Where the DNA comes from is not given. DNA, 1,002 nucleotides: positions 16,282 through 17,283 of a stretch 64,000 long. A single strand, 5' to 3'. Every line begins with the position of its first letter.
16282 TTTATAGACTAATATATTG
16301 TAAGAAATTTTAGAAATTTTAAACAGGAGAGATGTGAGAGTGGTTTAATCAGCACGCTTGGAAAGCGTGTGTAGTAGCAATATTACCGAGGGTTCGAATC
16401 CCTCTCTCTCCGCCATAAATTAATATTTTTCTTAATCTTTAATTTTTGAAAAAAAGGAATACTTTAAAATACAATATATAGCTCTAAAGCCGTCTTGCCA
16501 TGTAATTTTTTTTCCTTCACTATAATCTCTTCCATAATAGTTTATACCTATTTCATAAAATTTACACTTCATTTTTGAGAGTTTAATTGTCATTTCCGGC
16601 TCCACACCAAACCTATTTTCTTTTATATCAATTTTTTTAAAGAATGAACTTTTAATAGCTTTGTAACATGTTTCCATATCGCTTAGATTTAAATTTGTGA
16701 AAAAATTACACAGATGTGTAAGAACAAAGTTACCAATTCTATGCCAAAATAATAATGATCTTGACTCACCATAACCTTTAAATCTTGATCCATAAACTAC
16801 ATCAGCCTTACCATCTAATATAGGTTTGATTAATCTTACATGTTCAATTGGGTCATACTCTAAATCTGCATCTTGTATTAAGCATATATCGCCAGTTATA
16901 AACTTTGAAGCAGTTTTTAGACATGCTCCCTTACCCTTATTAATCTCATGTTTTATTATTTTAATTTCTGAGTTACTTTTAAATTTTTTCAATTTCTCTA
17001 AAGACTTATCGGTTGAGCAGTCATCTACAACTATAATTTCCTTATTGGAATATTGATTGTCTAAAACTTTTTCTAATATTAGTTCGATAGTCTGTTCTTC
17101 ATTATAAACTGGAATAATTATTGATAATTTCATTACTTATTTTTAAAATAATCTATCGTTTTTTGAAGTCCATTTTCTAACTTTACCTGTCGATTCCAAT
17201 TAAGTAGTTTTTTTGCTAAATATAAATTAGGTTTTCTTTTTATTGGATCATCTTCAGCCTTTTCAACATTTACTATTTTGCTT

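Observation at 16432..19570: Arn-like three-gene module: UDP-xylose synthase + polyprenyl-phosphate-type GT2 + GT-C membrane transferase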

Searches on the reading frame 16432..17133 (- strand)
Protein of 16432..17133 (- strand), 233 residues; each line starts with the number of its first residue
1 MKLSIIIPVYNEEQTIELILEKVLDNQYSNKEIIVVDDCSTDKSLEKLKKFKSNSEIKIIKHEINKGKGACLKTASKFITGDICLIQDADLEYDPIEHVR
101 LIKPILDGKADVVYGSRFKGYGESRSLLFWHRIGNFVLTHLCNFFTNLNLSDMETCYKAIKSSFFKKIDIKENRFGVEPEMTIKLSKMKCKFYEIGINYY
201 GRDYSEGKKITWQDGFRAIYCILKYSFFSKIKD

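Call 3: search_protein_families(library=pfam, proteins=[window:16432-17133:-], max_evalue=0.1)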
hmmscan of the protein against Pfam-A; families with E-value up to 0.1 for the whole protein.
window:16432-17133:- (233 aa): 4 families
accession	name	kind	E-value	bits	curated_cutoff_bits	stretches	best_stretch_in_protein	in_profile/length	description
PF00535.33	Glycos_transf_2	-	1.2e-33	116.9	23.3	1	4-168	1-167/168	Glycosyl transferase family 2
PF10111.15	Glyco_tranf_2_2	-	1.3e-06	28.6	27.3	1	4-90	1-91/276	Glycosyltransferase like family 2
PF13641.12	Glyco_tranf_2_3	-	0.00068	20.1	27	1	3-90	3-96/230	Glycosyltransferase like family 2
PF13704.12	Glyco_tranf_2_4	-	0.064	14.2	27.5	0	11-90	2-81/98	Glycosyl transferase family 2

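Call 4: search_protein_families(library=ncbifam, proteins=[window:16432-17133:-], max_evalue=0.1)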
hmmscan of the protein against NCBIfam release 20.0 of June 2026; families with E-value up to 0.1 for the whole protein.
window:16432-17133:- (233 aa): 28 families (the best 25 are shown)
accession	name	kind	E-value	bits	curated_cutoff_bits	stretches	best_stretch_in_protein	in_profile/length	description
TIGR04182.1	glyco_TIGR04182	equivalog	3.7e-32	111.9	325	1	3-225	2-217/293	S-layer glycoprotein N-glycosyltransferase AglJ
NF047588.1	GlcsyltransPgfSStrep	equivalog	1.8e-17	63.5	500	1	1-160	1-159/308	glycosyltransferase PgfS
TIGR03937.1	PgaC_IcaA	equivalog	3.2e-17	62.6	422.3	1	2-94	46-139/407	poly-beta-1,6-N-acetyl-D-glucosamine synthase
NF058614.1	PPMAGASynPpgS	equivalog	2.2e-14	53.4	370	1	5-211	4-208/226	polyprenyl-phospho-N-acetylgalactosaminyl synthase PpgS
NF007482.0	PRK10073.1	equivalog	2.4e-14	53.1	423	1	2-113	7-118/334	glycosyltransferase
NF007986.1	PRK10714.1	equivalog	4.7e-13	48.8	529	1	2-117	7-126/316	undecaprenyl-phosphate 4-deoxy-4-formamido-L-arabinose transferase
NF053739.1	GlytfEpsEBac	equivalog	6.2e-13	48.3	450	1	2-90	2-92/265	glycosyltransferase EpsE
TIGR04283.1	glyco_like_mftF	equivalog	7.9e-13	48.5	182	1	3-119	1-108/221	TIGR04283 family arsenosugar biosynthesis glycosyltransferase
NF047683.1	TeichurnBiosyTuaG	equivalog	1.4e-12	47.8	400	1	3-82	8-88/252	teichuronic acid biosynthesis protein TuaG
NF041391.1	DPhHxTase_Halo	equivalog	1.4e-12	47.1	375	1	9-202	3-186/213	dolichyl-phosphate hexose transferase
NF010496.0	PRK13915.1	equivalog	1.2e-10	40.9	262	1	2-107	32-144/307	glucosyl-3-phosphoglycerate synthase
NF041875.1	EPS_EpsD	equivalog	5.8e-10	39.1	370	1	3-95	1-94/325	exopolysaccharide biosynthesis glycosyltransferase EpsD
TIGR03965.1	mycofact_glyco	equivalog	9.8e-10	37.9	280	1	3-92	76-166/467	mycofactocin biosynthesis glycosyltransferase MftF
TIGR04017.1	WcaA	equivalog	9.8e-09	35.2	495.75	1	3-95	7-100/279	colanic acid biosynthesis glycosyltransferase WcaA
NF007453.0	PRK10018.1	equivalog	1.3e-08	34.9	382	1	3-95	8-101/280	colanic acid biosynthesis glycosyltransferase WcaA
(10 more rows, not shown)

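Call 6: search_solved_structures(query=window:16432-17133:-, max_evalue=0.00001, show_alignments=2)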
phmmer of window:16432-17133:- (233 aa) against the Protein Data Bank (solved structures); distinct sequences matched with E-value up to 0.00001: 15.
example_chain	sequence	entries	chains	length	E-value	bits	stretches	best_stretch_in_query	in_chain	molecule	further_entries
5mlz_A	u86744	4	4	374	4.4e-19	72.1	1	1-225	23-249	Dolichol monophosphate mannose synthase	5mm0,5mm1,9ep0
5ekp_C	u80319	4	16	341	7.1e-12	48.5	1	2-130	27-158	Uncharacterized glycosyltransferase sll0501 | Glycosyltransferase sll0501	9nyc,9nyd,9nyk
5eke_A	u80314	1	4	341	7.3e-12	48.5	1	2-130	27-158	Uncharacterized glycosyltransferase sll0501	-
9nye_A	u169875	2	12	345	7.3e-12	48.5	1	2-130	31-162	Glycosyltransferase sll0501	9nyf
5tze_C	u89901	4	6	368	2.3e-10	43.6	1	1-93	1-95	Glycosyl transferase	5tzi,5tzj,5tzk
5tz8_A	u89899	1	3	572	4.4e-10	42.6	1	1-93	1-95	Glycosyl transferase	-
9bhc_C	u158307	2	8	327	5.8e-10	42.2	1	2-113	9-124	Undecaprenyl-phosphate 4-deoxy-4-formamido-L-arabinose transferase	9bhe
8vxh_A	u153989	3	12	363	7.3e-10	41.9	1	2-113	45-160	Undecaprenyl-phosphate 4-deoxy-4-formamido-L-arabinose transferase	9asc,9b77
5hea_A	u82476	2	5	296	7.4e-10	41.9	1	3-130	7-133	Putative glycosyltransferase (GalT1)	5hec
9hwj_A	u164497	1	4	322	1.2e-09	41.3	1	2-112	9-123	Undecaprenyl-phosphate 4-deoxy-4-formamido-L-arabinose transferase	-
2z87_A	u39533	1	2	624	3.5e-09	39.7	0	3-94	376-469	Chondroitin synthase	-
2z86_A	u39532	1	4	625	3.5e-09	39.7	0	3-94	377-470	Chondroitin synthase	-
6yv7_B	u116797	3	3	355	5.4e-08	35.8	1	3-93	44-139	Glycosyl transferase, family 2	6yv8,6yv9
6yv7_A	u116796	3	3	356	5.4e-08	35.8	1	3-93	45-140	Glycosyl transferase, family 2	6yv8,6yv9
6p61_A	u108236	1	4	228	2.5e-07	33.6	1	3-103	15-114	Glycosyltransferase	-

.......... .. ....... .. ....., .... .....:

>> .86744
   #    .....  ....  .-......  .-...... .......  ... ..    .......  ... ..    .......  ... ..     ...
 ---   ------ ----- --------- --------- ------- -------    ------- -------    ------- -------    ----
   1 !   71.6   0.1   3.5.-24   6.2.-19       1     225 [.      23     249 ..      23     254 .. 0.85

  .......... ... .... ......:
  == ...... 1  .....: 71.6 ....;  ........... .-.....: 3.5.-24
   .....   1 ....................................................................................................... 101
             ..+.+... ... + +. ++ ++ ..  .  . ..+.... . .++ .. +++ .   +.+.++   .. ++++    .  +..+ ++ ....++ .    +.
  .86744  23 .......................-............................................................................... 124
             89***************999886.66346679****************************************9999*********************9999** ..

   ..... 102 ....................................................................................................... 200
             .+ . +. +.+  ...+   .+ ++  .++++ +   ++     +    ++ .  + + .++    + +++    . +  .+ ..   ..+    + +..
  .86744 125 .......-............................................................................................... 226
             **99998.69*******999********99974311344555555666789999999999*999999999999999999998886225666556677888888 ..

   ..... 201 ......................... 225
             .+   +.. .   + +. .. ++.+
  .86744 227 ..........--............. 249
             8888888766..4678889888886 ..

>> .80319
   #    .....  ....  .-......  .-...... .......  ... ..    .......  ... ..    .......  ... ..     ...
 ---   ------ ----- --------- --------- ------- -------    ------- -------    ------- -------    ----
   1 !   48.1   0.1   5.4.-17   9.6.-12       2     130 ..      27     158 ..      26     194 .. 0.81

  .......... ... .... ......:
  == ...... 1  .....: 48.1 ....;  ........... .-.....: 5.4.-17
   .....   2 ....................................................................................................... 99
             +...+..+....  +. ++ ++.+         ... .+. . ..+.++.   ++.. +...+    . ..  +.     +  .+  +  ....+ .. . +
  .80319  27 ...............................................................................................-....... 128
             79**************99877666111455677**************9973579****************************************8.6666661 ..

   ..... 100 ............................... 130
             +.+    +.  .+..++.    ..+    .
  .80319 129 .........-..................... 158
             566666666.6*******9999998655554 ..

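Call 29: find_homologous_proteins(query=window:16432-17133:-, max_evalue=1e-10)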
Query window:16432-17133:- (233 aa): 8000 proteins with E <= 1e-10 among 8000 candidates; the best 120 are listed.
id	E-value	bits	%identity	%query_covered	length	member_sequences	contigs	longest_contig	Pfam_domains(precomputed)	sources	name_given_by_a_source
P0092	4.8e-145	499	94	100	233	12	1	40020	PF10111.15,PF00535.33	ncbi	-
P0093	1.5e-123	429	80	99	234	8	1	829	PF10111.15,PF13641.13,PF00535.33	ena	-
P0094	3.5e-123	427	80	98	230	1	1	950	PF10111.15,PF00535.33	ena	-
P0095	3.6e-120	418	77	99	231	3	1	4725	PF10111.15,PF13641.13,PF00535.33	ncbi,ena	-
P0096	1.5e-117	409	77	99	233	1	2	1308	PF00535.33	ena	-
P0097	2.2e-117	409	77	99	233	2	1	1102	PF10111.15,PF00535.33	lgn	-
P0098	1.2e-116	406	76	100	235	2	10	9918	PF00535.33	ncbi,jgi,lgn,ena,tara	tara:strand:+ start:2538 stop:3245 length:708 start_codon:yes stop_codon:yes gene_type:complete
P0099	3.1e-100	352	66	98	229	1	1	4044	PF10111.15,PF13641.13,PF00535.33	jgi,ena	-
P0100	5.7e-100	352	67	98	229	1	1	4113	PF10111.15,PF13641.13,PF00535.33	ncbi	-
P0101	1.1e-99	351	66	98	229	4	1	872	PF13641.13,PF00535.33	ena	-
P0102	2.0e-97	343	65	98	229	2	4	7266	PF10111.15,PF13641.13,PF00535.33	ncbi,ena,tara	tara:strand:+ start:3855 stop:4544 length:690 start_codon:yes stop_codon:yes gene_type:complete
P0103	1.5e-96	340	65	98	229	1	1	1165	PF13641.13,PF00535.33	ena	-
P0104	3.8e-94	332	64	98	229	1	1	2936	PF10111.15,PF13641.13,PF00535.33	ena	-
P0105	9.8e-94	331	64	98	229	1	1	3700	PF10111.15,PF13641.13,PF00535.33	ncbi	-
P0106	6.4e-93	328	63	98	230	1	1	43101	PF10111.15,PF13641.13,PF00535.33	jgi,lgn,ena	-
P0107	8.8e-89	315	64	98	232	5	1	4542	PF10111.15,PF13641.13,PF00535.33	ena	-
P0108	1.5e-88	314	62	98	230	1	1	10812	PF13641.13,PF00535.33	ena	-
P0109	5.4e-88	312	62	98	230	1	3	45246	PF13641.13,PF00535.33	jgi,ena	jgi:glycosyltransferase involved in cell wall biosynthesis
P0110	5.6e-88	312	61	98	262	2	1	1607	PF10111.15,PF13641.13,PF00535.33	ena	-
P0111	7.8e-88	312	63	98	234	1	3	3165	PF10111.15,PF13641.13,PF00535.33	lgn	-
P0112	9.4e-88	312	62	98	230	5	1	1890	PF13641.13,PF00535.33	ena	-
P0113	1.3e-87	311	64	98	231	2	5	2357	PF13641.13,PF00535.33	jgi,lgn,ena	-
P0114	3.1e-87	310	60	98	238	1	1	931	PF10111.15,PF13641.13,PF00535.33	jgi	-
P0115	3.9e-87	310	62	98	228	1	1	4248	PF10111.15,PF13641.13,PF00535.33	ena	-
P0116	5.9e-87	309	62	97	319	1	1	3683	PF10111.15,PF13641.13,PF00535.33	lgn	-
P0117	9.1e-87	308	63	98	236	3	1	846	PF13641.13,PF00535.33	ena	-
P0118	9.4e-87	308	61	98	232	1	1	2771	PF10111.15,PF13641.13,PF00535.33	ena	-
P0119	1.0e-86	308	63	99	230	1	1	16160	PF10111.15,PF13641.13,PF00535.33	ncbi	-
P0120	1.1e-86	308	62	98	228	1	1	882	PF10111.15,PF13641.13,PF00535.33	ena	-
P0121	1.4e-86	308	60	99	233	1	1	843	PF10111.15,PF13641.13,PF00535.33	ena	-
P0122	1.5e-86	308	61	99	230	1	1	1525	PF10111.15,PF13641.13,PF00535.33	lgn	-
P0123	2.0e-86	307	62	98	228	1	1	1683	PF13641.13,PF00535.33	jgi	-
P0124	2.3e-86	307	61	99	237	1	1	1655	PF10111.15,PF13641.13,PF00535.33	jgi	jgi:glycosyltransferase involved in cell wall biosynthesis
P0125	2.4e-86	307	59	99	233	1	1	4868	PF10111.15,PF13641.13,PF00535.33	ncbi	-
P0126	2.6e-86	307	63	98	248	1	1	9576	PF10111.15,PF00535.33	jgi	jgi:glycosyltransferase involved in cell wall biosynthesis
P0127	3.4e-86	306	61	98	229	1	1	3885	PF10111.15,PF13641.13,PF00535.33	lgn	-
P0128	3.5e-86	306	58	99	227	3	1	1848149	PF13641.13,PF00535.33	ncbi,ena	-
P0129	3.9e-86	306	60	99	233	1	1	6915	PF10111.15,PF13641.13,PF00535.33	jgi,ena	-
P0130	3.9e-86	306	60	99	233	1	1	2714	PF10111.15,PF13641.13,PF00535.33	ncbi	-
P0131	4.2e-86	306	60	99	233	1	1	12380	PF10111.15,PF13641.13,PF00535.33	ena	-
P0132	6.6e-86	306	60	99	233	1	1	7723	PF10111.15,PF13641.13,PF00535.33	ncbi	-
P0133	7.1e-86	305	60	99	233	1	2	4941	PF10111.15,PF13641.13,PF00535.33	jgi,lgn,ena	-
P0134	7.7e-86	305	60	98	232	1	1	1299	PF10111.15,PF13641.13,PF00535.33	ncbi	-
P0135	7.7e-86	305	60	99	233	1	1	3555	PF10111.15,PF13641.13,PF00535.33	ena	-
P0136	8.1e-86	305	59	99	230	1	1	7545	PF10111.15,PF13641.13,PF00535.33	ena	-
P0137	8.2e-86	305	59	98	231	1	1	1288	PF10111.15,PF13641.13,PF00535.33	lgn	-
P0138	9.4e-86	305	59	99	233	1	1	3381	PF10111.15,PF13641.13,PF00535.33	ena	-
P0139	9.4e-86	305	59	99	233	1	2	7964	PF10111.15,PF13641.13,PF00535.33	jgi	-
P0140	9.4e-86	305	61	98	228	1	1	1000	PF13641.13,PF00535.33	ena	-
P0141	1.0e-85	305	61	99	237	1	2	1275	PF10111.15,PF13641.13,PF00535.33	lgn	-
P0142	1.0e-85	305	60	99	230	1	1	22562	PF10111.15,PF13641.13,PF00535.33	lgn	-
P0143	1.1e-85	305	60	99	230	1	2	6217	PF10111.15,PF13641.13,PF00535.33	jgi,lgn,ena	-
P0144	1.1e-85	305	59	99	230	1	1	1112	PF10111.15,PF13641.13,PF00535.33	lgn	-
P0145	1.2e-85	305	61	100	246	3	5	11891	PF13641.13,PF00535.33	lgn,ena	-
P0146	1.2e-85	305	60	99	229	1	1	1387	PF10111.15,PF13641.13,PF00535.33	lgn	-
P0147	1.3e-85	305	57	99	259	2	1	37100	PF10111.15,PF13641.13,PF00535.33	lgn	-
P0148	1.3e-85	305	60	99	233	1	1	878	PF10111.15,PF13641.13,PF00535.33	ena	-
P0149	1.3e-85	304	59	99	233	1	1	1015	PF10111.15,PF13641.13,PF00535.33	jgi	-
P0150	1.4e-85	304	59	99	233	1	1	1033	PF10111.15,PF13641.13,PF00535.33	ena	-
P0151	1.4e-85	304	60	97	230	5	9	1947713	PF10111.15,PF13641.13,PF00535.33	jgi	jgi:glycosyltransferase involved in cell wall biosynthesis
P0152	1.4e-85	304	60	99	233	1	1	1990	PF10111.15,PF13641.13,PF00535.33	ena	-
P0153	1.5e-85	304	60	97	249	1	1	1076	PF10111.15,PF13641.13,PF00535.33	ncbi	-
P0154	1.5e-85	304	94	64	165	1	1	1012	PF10111.15,PF00535.33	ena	-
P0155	1.6e-85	304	60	99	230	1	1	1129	PF13641.13,PF00535.33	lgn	-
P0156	1.6e-85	304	60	99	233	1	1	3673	PF10111.15,PF13641.13,PF00535.33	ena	-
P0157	1.6e-85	304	60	99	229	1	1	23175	PF10111.15,PF13641.13,PF00535.33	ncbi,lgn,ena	-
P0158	1.6e-85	304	61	98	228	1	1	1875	PF10111.15,PF13641.13,PF00535.33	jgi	-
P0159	1.7e-85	304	60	97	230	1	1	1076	PF10111.15,PF13641.13,PF00535.33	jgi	jgi:glycosyltransferase involved in cell wall biosynthesis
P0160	1.7e-85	304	61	99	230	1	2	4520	PF10111.15,PF13641.13,PF00535.33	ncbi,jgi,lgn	jgi:glycosyltransferase involved in cell wall biosynthesis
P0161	2.0e-85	304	59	98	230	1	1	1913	PF13641.13,PF00535.33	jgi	jgi:glycosyltransferase involved in cell wall biosynthesis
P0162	2.0e-85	304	60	98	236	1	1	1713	PF10111.15,PF00535.33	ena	-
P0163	2.1e-85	304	59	99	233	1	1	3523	PF10111.15,PF13641.13,PF00535.33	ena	-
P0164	2.1e-85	304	60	99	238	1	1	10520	PF10111.15,PF13641.13,PF00535.33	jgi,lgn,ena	-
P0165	2.2e-85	304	60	99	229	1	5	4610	PF10111.15,PF13641.13,PF00535.33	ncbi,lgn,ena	-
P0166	2.2e-85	304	59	99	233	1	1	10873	PF10111.15,PF13641.13,PF00535.33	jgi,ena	-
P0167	2.3e-85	304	60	98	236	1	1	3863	PF10111.15,PF13641.13,PF00535.33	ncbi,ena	-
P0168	2.6e-85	304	60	98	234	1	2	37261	PF13641.13,PF00535.33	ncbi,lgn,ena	-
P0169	2.7e-85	304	60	98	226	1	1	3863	PF10111.15,PF13641.13,PF00535.33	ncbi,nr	ncbi:MAG TPA: glycosyltransferase family 2 protein [bacterium]|nr:glycosyltransferase family 2 prote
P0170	2.8e-85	303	60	99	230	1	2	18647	PF13641.13,PF00535.33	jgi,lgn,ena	-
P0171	2.8e-85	303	60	98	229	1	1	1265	PF10111.15,PF13641.13,PF00535.33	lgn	-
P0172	3.0e-85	303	61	98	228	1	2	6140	PF13641.13,PF00535.33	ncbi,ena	-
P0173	3.2e-85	303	60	99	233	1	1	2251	PF10111.15,PF13641.13,PF00535.33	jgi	-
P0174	3.2e-85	303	60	99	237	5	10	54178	PF10111.15,PF13641.13,PF00535.33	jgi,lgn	-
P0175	3.3e-85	303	61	98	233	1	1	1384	PF10111.15,PF13641.13,PF00535.33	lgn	-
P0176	3.3e-85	303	59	97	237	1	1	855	PF13641.13,PF00535.33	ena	-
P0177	3.6e-85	303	59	99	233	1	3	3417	PF10111.15,PF13641.13,PF00535.33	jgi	jgi:glycosyltransferase involved in cell wall biosynthesis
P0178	3.8e-85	303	61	99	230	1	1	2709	PF10111.15,PF13641.13,PF00535.33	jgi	jgi:glycosyltransferase involved in cell wall biosynthesis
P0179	3.9e-85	303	59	98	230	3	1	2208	PF13641.13,PF00535.33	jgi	-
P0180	4.2e-85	303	60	98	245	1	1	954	PF10111.15,PF13641.13,PF00535.33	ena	-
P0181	4.3e-85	303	58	98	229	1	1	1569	PF10111.15,PF13641.13,PF00535.33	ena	-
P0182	4.4e-85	303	61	98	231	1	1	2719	PF13641.13,PF00535.33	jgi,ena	-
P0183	4.4e-85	303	59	98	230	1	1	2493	PF13641.13,PF00535.33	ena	-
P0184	4.4e-85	303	58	98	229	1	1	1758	PF10111.15,PF13641.13,PF00535.33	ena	-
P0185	4.6e-85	303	58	98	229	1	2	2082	PF13641.13,PF00535.33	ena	-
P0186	4.6e-85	303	61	98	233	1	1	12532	PF10111.15,PF13641.13,PF00535.33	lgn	-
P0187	4.7e-85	303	59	99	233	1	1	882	PF10111.15,PF13641.13,PF00535.33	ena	-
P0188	4.8e-85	303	61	98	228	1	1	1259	PF13641.13,PF00535.33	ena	-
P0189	4.9e-85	303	63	97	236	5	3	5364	PF10111.15,PF00535.33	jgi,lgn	jgi:glycosyltransferase involved in cell wall biosynthesis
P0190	4.9e-85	303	59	98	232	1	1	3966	PF10111.15,PF13641.13,PF00535.33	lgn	-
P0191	5.0e-85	303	60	99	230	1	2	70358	PF10111.15,PF13641.13,PF00535.33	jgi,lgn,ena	jgi:glycosyltransferase involved in cell wall biosynthesis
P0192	5.1e-85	303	62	98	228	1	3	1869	PF10111.15,PF13641.13,PF00535.33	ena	-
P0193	5.2e-85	303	59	99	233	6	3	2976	PF10111.15,PF13641.13,PF00535.33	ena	-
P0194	5.4e-85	303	59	98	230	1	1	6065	PF10111.15,PF13641.13,PF00535.33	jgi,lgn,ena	jgi:glycosyltransferase involved in cell wall biosynthesis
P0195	5.4e-85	303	60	98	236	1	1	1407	PF10111.15,PF13641.13,PF00535.33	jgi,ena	-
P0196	5.6e-85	302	61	97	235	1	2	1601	PF10111.15,PF13641.13,PF00535.33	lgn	-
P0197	5.6e-85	302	59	99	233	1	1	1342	PF10111.15,PF13641.13,PF00535.33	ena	-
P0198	5.7e-85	302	61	98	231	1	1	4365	PF10111.15,PF13641.13,PF00535.33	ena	-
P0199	5.8e-85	302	59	99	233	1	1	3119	PF10111.15,PF13641.13,PF00535.33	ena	-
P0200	5.9e-85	302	64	98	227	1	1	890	PF10111.15,PF13641.13,PF00535.33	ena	-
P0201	6.7e-85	302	59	99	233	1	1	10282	PF10111.15,PF13641.13,PF00535.33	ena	-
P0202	6.8e-85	302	61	98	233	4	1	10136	PF10111.15,PF13641.13,PF00535.33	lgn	-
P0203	7.4e-85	302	59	99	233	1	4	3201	PF10111.15,PF13641.13,PF00535.33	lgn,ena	-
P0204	8.1e-85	302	60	99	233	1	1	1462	PF10111.15,PF13641.13,PF00535.33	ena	-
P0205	8.4e-85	302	60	98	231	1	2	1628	PF10111.15,PF13641.13,PF00535.33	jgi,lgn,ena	jgi:glycosyltransferase involved in cell wall biosynthesis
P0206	8.6e-85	302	59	98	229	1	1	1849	PF10111.15,PF13641.13,PF00535.33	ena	-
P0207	9.2e-85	302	58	98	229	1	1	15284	PF10111.15,PF13641.13,PF00535.33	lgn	-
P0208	9.5e-85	302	61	98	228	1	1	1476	PF10111.15,PF13641.13,PF00535.33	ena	-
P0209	9.8e-85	302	59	99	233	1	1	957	PF10111.15,PF13641.13,PF00535.33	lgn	-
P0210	9.8e-85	302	61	98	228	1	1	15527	PF10111.15,PF13641.13,PF00535.33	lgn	-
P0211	1.0e-84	302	59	97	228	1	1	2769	PF10111.15,PF13641.13,PF00535.33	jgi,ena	-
